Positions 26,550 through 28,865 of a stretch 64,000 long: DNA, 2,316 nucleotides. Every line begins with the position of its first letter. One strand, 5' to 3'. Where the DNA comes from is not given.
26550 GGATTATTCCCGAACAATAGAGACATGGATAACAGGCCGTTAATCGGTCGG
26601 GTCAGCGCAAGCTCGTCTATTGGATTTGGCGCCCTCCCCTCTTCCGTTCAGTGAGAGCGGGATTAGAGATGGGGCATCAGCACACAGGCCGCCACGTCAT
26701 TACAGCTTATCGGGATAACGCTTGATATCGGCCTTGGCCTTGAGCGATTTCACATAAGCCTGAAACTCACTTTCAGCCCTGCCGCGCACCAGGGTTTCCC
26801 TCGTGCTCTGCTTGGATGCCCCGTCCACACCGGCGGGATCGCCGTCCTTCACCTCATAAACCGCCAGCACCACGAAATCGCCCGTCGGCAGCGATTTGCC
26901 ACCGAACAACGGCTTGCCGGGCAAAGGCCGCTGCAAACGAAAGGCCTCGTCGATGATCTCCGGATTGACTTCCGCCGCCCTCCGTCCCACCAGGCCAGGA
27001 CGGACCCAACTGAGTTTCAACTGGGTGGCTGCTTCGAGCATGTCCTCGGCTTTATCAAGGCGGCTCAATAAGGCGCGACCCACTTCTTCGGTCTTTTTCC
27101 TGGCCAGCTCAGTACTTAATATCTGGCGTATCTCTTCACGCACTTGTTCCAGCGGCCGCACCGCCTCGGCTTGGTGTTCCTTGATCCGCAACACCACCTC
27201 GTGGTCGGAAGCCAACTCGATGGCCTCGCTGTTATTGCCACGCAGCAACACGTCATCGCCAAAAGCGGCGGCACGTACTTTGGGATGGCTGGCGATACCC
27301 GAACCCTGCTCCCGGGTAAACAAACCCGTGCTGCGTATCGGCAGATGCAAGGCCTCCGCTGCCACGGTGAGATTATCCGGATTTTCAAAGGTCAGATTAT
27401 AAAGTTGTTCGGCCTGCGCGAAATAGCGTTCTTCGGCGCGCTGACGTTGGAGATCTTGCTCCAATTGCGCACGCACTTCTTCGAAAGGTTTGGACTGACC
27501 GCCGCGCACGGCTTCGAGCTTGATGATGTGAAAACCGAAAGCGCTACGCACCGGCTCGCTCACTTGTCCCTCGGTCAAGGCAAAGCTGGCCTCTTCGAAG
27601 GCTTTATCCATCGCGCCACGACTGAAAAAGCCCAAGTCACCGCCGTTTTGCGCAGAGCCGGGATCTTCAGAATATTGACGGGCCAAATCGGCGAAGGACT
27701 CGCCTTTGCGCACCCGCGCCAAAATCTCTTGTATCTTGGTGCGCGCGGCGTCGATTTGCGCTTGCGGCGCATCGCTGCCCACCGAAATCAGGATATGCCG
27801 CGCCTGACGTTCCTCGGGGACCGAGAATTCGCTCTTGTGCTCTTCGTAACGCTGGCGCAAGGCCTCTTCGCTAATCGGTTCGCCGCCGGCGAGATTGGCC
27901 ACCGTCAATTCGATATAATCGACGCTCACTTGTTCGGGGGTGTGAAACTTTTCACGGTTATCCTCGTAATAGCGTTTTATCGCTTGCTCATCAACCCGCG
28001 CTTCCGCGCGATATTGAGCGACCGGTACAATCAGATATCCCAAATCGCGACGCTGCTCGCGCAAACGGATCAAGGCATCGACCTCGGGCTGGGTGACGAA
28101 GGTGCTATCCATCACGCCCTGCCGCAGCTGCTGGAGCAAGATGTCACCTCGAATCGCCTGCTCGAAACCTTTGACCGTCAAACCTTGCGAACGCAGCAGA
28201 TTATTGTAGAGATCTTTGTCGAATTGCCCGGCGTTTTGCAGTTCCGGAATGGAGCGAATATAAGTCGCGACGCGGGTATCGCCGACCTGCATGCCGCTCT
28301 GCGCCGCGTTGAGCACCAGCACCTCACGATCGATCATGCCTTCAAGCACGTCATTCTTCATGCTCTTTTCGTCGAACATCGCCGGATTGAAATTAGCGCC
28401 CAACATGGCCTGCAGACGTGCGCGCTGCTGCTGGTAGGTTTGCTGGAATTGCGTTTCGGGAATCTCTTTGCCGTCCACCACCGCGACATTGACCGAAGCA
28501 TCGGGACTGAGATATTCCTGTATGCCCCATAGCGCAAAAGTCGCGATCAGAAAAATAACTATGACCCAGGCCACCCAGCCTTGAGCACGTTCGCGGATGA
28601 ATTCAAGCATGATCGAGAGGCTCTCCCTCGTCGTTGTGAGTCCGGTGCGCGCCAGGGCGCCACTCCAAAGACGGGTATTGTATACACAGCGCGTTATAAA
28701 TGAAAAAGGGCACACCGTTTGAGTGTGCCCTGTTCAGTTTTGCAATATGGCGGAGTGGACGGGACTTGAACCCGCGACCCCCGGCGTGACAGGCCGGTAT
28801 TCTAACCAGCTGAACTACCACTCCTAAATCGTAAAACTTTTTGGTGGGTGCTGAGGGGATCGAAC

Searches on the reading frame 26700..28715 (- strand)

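Call 8: search_protein_families(library=pfam, proteins=[window:26700-28715:-], max_evalue=0.001)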
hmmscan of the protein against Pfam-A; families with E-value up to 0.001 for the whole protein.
window:26700-28715:- (671 aa): 6 families
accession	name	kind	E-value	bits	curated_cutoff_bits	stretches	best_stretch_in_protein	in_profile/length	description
PF13624.11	SurA_N_3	-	1e-49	168.9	27.2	1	36-198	1-162/162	SurA-like N-terminal domain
PF13623.11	SurA_N_2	-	1.3e-34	119.5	28.5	1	37-174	1-145/145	SurA-like N-terminal domain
PF13616.12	Rotamase_3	-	2.5e-32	112.3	22.5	1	295-401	11-113/116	PPIC-type PPIASE domain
PF00639.27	Rotamase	-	3.3e-30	105.4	21.7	1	307-401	1-96/97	PPIC-type PPIASE domain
PF13145.12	Rotamase_2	-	2.4e-28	99.8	27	1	281-415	1-120/121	PPIC-type PPIASE domain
PF09312.16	SurA_N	-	6e-07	30.1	30.8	1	77-198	5-118/118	SurA N-terminal domain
